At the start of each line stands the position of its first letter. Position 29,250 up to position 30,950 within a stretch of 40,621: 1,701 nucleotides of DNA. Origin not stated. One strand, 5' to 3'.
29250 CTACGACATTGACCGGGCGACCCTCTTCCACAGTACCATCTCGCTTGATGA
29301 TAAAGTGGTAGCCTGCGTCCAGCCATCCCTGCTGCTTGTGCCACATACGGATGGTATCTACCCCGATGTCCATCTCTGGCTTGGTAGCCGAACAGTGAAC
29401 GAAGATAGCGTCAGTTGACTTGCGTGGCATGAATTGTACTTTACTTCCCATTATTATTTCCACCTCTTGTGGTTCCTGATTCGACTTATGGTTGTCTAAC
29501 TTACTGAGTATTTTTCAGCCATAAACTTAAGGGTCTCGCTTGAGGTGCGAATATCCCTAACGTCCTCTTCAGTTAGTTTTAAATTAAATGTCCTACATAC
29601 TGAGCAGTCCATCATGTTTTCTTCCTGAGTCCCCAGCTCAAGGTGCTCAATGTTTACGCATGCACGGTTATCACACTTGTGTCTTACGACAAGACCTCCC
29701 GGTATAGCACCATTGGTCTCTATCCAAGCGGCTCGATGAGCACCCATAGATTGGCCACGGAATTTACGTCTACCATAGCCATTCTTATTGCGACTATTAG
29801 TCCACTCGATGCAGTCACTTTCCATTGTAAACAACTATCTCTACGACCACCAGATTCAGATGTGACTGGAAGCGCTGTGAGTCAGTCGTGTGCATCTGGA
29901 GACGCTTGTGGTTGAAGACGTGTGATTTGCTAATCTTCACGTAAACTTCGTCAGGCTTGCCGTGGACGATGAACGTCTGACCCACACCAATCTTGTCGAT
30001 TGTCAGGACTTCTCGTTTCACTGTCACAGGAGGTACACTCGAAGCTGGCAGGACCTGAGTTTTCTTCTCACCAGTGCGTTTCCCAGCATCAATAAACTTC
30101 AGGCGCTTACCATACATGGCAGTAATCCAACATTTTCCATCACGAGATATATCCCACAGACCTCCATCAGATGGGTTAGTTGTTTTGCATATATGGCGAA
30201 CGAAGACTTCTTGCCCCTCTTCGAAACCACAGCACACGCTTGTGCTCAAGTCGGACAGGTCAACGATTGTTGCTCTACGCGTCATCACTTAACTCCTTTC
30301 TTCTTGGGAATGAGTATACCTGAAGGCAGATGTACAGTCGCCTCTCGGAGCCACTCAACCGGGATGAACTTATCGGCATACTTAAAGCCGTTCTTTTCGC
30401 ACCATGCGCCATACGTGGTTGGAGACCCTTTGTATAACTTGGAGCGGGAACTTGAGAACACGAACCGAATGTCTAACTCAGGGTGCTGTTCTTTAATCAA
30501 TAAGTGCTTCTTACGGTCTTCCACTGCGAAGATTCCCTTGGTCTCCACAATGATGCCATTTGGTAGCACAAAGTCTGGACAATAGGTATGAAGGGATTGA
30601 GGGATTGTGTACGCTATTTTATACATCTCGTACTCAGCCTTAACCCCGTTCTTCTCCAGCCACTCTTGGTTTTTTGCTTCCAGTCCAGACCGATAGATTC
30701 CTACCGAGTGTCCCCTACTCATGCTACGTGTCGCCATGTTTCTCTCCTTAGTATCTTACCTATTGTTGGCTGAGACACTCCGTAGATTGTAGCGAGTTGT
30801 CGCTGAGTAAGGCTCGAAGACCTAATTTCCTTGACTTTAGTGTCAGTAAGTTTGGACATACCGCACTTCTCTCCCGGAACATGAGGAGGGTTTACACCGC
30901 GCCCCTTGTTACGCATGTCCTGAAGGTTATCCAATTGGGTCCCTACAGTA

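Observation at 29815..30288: Unknown 157-aa ORF wedged between endonuclease I and an HNH gene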

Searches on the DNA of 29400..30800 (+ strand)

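Call 5: search_dna_similar(query=window:29400-30800:+, collection=phages, mode=near, max_rows=30)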
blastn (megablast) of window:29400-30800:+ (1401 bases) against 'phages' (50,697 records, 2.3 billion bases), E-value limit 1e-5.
Records with a match: 218; places in all: 221; records where one place covers at least 80% of the query: 0.
Best place of each record, by identity: 90-95% 80; 80-90% 135; 60-80% 3.
By first word of the organism name: Escherichia 90; Salmonella 59; Kayfunavirus 17; Enterobacter 16; Citrobacter 8; Shigella 6; Klebsiella 5; Cronobacter 5; Bacteriophage 2; Hafnia 1; and 9 more.
By host as written in the record: Escherichia coli 48; Salmonella enterica subsp. enterica serovar Typhi 28; - 26; Salmonella enterica subsp. enterica serovar Typhi strain BRD948 10; Enterobacter cloacae 6; Salmonella enterica subsp. enterica serovar Paratyphi C 5; Citrobacter freundii CF3 5; Salmonella enterica subsp. enterica serovar Paratyphi B 4; and 58 more.
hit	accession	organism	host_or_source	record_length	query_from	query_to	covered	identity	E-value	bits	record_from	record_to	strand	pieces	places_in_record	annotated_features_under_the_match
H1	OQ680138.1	Escherichia phage PH1061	Escherichia coli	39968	1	1179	68%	93.1%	0e+0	1405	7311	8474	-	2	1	hypothetical protein | HNH endonuclease | endonuclease | amidase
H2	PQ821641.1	Escherichia phage SD6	Escherichia sp.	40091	1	1179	68%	92.8%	0e+0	1388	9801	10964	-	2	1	SD6000018: hypothetical protein | SD6000019: hypothetical protein | SD6000017: endonuclease | SD6000020: amidase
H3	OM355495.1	Escherichia phage ZH4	Escherichia coli GXEC-H4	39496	1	1179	67%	92.2%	0e+0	1337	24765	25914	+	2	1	hypothetical protein (x3) | endonuclease | lysin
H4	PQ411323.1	Enterobacter phage vB_VIPECLMC06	Enterobacter cloacae OMCS-22-1551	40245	418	1179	54%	76.3%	7e-101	374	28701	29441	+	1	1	hypothetical protein | endonuclease | amidase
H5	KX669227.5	Escherichia phage ZG49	Escherichia coli 49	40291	1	1328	44%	86.7%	2e-106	673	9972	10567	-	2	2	endonuclease | endonuclease I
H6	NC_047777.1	Escherichia phage ZG49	Escherichia coli 49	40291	1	1328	44%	86.7%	2e-106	673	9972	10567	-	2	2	endonuclease (x2)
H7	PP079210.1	Escherichia phage phiYIO1-1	Escherichia coli DSM 30083 = JCM 1649 = ...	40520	418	1179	41%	88.4%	2e-106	688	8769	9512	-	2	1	YIO1_gp17: hypothetical protein | YIO1_gp16: endonuclease I | YIO1_gp18: endolysin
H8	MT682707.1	Escherichia phage vB_EcoP_SP7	waste water from pig farming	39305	418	1179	40%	88.5%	9e-105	683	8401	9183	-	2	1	hypothetical protein | endonuclease | endolysin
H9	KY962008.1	Escherichia phage ST31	Escherichia coli ST130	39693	418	1179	39%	89.3%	3e-104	692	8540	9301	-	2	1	hypothetical protein | endonuclease | N-acetyl-anhydromuranmyl-L-alanine amidase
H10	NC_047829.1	Escherichia phage ST31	Escherichia coli ST130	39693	418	1179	39%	89.3%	3e-104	692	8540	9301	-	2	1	hypothetical protein | endonuclease | amidase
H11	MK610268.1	Hafnia phage vB_HpaA_yong1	Hafnia paralvei LY-23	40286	418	1179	39%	88.9%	7e-101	681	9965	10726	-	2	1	hypothetical protein | endonuclease I | amidase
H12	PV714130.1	Escherichia phage Pipis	Escherichia coli UTI89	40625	418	1179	39%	90.6%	7e-116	718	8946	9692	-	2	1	hypothetical protein | endonuclease I | endolysin amidase | ribosome_binding_site (x2)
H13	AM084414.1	Escherichia phage K1F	-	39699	418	1179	39%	90.0%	7e-106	697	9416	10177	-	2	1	3.2: gp3.2 protein | 3: gp3 protein | 3B: gp3B protein | 3.5: gp3.5 protein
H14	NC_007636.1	Escherichia phage K1F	-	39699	418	1179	39%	90.0%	7e-106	697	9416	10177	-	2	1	3.2: gp3.2 protein | 3: endonuclease | 3B: endonuclease | 3.5: amidase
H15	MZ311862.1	Escherichia phage vB_EcoP_LNA3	Escherichia coli K12 substrain MG1655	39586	418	1179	39%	90.2%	2e-112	706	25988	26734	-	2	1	record has no annotation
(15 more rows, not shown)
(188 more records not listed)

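Call 6: get_annotated_region(hit=H13, flank=1500)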
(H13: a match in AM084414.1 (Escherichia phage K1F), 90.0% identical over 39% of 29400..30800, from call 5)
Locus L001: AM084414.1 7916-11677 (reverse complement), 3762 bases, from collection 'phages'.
description: Enterobacteria phage K1F, complete genome.
organism: Escherichia phage K1F (NCBI taxid 344021)
taxonomy: Viruses; Duplodnaviria; Heunggongvirae; Uroviricota; Caudoviricetes; Autographiviridae; Studiervirinae; Kayfunavirus; Kayfunavirus K1F
host: -; source: -; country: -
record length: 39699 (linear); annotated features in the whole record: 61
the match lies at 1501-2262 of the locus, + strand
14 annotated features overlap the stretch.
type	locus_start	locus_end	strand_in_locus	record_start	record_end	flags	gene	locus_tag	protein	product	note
CDS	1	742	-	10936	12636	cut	4A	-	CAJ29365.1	gp4A protein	putative DNA primase/helicase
CDS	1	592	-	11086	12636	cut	4B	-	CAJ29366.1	gp4B protein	putative DNA helicase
CDS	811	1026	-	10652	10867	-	3.7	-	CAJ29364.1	gp3.7 protein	-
CDS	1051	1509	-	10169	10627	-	3.5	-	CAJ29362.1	gp3.5 protein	putative lysozyme/RNA polymerase inhibitor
CDS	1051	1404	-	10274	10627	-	3.5B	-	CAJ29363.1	gp3.5B protein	putative lysozyme/RNA polymerase inhibitor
CDS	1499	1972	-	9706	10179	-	3.2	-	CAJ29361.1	gp3.2 protein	-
CDS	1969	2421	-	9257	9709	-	3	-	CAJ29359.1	gp3 protein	putative endonuclease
CDS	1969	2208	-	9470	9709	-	3B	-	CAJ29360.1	gp3B protein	putative endonuclease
CDS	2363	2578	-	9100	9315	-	2.55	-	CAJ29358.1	gp2.55 protein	-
CDS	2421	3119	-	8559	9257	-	2.5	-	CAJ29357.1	gp2.5 protein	putative single-stranded DNA-binding protein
CDS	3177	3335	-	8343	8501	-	2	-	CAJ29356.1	gp2 protein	putative host RNA polymerase inhibitor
CDS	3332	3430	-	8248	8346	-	1.8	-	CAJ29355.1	gp1.8 protein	-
CDS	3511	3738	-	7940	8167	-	1.75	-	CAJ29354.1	gp1.75 protein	-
CDS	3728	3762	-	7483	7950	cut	1.7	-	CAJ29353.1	gp1.7 protein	-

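Call 7: get_annotated_region(hit=H1, flank=1500)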
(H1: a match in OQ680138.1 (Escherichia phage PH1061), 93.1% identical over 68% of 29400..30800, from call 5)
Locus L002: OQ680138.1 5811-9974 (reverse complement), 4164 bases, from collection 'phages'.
description: Escherichia phage PH1061, complete genome.
organism: Escherichia phage PH1061 (NCBI taxid 3038278)
taxonomy: Viruses; Duplodnaviria; Heunggongvirae; Uroviricota; Caudoviricetes; Autographiviridae; Studiervirinae; Kayfunavirus
host: Escherichia coli; source: fecal sewage; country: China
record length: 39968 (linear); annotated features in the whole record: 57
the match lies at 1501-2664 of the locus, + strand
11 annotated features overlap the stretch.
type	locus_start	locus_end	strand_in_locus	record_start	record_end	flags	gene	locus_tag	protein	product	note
CDS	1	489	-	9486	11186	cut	-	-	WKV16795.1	DNA primase/helicase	-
CDS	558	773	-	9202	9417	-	-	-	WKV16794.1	hypothetical protein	-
CDS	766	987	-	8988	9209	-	-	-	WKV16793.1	HNH endonuclease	-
CDS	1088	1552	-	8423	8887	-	-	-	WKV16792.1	amidase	-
CDS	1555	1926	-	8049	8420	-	-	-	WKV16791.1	HNH endonuclease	-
CDS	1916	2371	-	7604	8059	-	-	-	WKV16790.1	hypothetical protein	-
CDS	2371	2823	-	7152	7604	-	-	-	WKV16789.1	endonuclease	-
CDS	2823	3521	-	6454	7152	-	-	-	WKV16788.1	ssDNA binding protein and ssDNA annealing protein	Gp2.5-like ssDNA binding protein and ssDNA annealing protein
CDS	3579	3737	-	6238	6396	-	-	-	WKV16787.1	RNA polymerase inhibitor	-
CDS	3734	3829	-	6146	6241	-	-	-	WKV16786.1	hypothetical protein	-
CDS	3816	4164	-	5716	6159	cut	-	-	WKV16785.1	hypothetical protein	-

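Call 8: get_annotated_region(hit=H5, flank=2000)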
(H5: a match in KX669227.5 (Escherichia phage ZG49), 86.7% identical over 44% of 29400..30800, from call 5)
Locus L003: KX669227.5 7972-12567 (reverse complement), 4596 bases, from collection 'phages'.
description: Escherichia phage ZG49, complete genome.
organism: Escherichia phage ZG49 (NCBI taxid 1897641)
taxonomy: Viruses; Duplodnaviria; Heunggongvirae; Uroviricota; Caudoviricetes; Autographiviridae; Studiervirinae; Kayfunavirus; Kayfunavirus ZG49
host: Escherichia coli 49; source: hospital sewage; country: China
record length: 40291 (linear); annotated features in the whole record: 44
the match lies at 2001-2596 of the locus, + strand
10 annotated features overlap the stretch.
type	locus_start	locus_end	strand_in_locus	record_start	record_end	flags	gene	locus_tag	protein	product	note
CDS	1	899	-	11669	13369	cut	-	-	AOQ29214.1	primase/helicase protein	T7-like phage primase/helicase protein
CDS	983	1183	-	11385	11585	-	-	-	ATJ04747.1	hypothetical protein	-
CDS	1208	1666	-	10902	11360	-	-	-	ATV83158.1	N-acetylmuramoyl-L-alanine amidase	-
CDS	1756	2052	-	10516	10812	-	-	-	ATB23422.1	endonuclease I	-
CDS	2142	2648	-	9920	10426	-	-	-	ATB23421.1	endonuclease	T7-like phage endonuclease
CDS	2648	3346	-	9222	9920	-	-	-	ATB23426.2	ssDNA-binding protein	T7-like phage ssDNA-binding protein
CDS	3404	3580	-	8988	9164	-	-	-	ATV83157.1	host RNA polymerase inhibitor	-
CDS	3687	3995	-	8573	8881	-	-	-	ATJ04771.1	nucleotide kinase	nucleotide kinase gp1.7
CDS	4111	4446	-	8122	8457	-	-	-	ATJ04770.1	nucleotide kinase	nucleotide kinase gp1.7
CDS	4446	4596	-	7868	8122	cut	-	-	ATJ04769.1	hypothetical protein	-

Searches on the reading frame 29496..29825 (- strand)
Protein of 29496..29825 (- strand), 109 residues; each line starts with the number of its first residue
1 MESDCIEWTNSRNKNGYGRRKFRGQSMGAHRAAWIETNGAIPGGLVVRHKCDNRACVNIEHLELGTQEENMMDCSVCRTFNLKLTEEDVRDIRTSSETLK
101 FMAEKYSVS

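Call 3: search_protein_families(library=pfam, proteins=[window:29496-29825:-], max_evalue=1)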
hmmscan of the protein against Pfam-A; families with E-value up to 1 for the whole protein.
window:29496-29825:- (109 aa): 3 families
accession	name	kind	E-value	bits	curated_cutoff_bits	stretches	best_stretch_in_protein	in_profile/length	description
PF13392.12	HNH_3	-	9.9e-17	60.7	24.8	1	28-72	2-46/46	HNH endonuclease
PF05551.17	zf-His_Me_endon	-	0.012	16.3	27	1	44-74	64-94/131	Zinc-binding loop region of homing endonuclease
PF25431.1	zf-C17orf113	-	0.18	12.1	29.5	0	67-81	10-24/63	C17orf113 probable zinc finger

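Call 4: search_protein_families(library=phrogs, proteins=[window:29496-29825:-], max_evalue=1)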
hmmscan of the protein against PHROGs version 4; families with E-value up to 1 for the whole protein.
window:29496-29825:- (109 aa): 11 families
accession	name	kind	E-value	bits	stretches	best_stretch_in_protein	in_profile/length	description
phrog_6254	-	DNA, RNA and nucleotide metabolism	5.9e-28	99.1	1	2-83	11-96/154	HNH endonuclease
phrog_1872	-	DNA, RNA and nucleotide metabolism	1.7e-27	97.4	1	2-75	33-110/166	endonuclease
phrog_826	-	DNA, RNA and nucleotide metabolism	7.4e-24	85.8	1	3-73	83-157/281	HNH endonuclease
phrog_59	-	DNA, RNA and nucleotide metabolism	4.8e-20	73.3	1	3-108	156-258/423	HNH endonuclease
phrog_3593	-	DNA, RNA and nucleotide metabolism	2.3e-18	67.6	1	3-73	69-139/210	HNH endonuclease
phrog_4842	-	DNA, RNA and nucleotide metabolism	8.6e-13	49.4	1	2-68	74-141/154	HNH endonuclease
phrog_99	-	DNA, RNA and nucleotide metabolism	9.3e-12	46.3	1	9-76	130-207/383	HNH endonuclease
phrog_1492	-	DNA, RNA and nucleotide metabolism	1.4e-11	45.2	1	14-74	95-159/414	HNH endonuclease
phrog_1891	-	DNA, RNA and nucleotide metabolism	4.1e-06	27.4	1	11-72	146-210/255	HNH endonuclease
phrog_10495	-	DNA, RNA and nucleotide metabolism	0.00065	20.8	1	24-68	5-49/63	HNH endonuclease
phrog_4578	-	DNA, RNA and nucleotide metabolism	0.046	14.6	1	29-72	14-57/130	HNH endonuclease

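Call 22: search_dna_similar(query=window:29496-29825:-, collection=phages, mode=protein, max_rows=40)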
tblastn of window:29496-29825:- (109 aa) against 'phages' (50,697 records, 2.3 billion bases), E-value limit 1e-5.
Records with a match: 1549; places in all: 2022; records where one place covers at least 80% of the query: 823.
Best place of each record, by identity: 90-95% 2; 80-90% 1; 60-80% 1; <60% 1545.
By first word of the organism name: Klebsiella 300; Escherichia 249; Mycobacterium 119; Streptomyces 99; Acinetobacter 90; Yersinia 75; Salmonella 74; Gordonia 61; Pseudomonas 53; Ralstonia 37; and 71 more.
By host as written in the record: - 215; Klebsiella pneumoniae 169; Mycobacterium smegmatis mc2 155 90; Escherichia coli 74; Gordonia terrae 3612 49; Acinetobacter baumannii 40; Yersinia pestis 38; Streptomyces griseus ATCC 10137 29; and 370 more.
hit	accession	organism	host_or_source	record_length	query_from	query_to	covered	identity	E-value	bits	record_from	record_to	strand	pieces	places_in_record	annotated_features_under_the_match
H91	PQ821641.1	Escherichia phage SD6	Escherichia sp.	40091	1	109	100%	92.7%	1e-63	213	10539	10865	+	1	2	SD6000019: hypothetical protein | SD6000018: hypothetical protein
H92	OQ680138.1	Escherichia phage PH1061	Escherichia coli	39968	1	109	100%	92.7%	2e-63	212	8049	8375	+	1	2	HNH endonuclease | hypothetical protein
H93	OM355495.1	Escherichia phage ZH4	Escherichia coli GXEC-H4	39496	1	109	100%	88.8%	1e-49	218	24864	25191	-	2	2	hypothetical protein (x3)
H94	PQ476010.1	Escherichia phage PhiNW-B1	Escherichia coli K1 LU_100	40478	2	109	99%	49.6%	6e-27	108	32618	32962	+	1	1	record has no annotation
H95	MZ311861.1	Escherichia phage vB_EcoP_LNA5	Escherichia coli K12 substrain MG1655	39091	2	109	99%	49.6%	8e-27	108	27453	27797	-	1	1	record has no annotation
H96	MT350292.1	Enterococcus phage EFA-1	Enterococcus faecalis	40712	2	109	99%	49.6%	1e-26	107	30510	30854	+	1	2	HNH endonuclease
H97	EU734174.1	Escherichia phage 13a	Escherichia coli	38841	3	109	98%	49.1%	7e-27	108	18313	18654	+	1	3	7.7: gp7.7 | 7.3: gp7.3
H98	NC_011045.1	Escherichia phage 13a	Escherichia coli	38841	3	109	98%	49.1%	7e-27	108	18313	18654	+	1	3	7.7: HNH endonuclease | 7.3: gp7.3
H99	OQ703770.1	Escherichia phage PGX1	Escherichia coli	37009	3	109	98%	49.1%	1e-26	107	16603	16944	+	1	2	HNH endonuclease | host range and adsorption protein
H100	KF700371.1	Erwinia phage FE44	Erwinia sp. 60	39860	1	108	99%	48.6%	4e-25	103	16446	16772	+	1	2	hypothetical protein (x2)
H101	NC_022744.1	Erwinia phage FE44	Erwinia sp. 60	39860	1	108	99%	48.6%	4e-25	103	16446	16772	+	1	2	HNH endonuclease | hypothetical protein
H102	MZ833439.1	Enterobacteria phage AH67C600_Q5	Escherichia coli C600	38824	3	109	98%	48.2%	1e-26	107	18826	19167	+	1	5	HNH endonuclease motif protein | virion assembly protein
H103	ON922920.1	Salmonella phage vB_SalS_PC192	Salmonella sp.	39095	1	109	100%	47.3%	1e-21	93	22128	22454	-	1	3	hypothetical protein (x2)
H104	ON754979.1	Salmonella phage vB_SalM_PC127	Salmonella sp.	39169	1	109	100%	47.3%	1e-21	93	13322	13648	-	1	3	hypothetical protein (x2)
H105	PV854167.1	Klebsiella phage RCIP0133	Klebsiella pneumoniae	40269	5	109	96%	48.7%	1e-22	96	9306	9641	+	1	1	hypothetical protein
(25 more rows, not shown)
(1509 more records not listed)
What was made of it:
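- In SD6, PH1061 and ZH4 the same HNH also follows gp3.2 (call 22).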
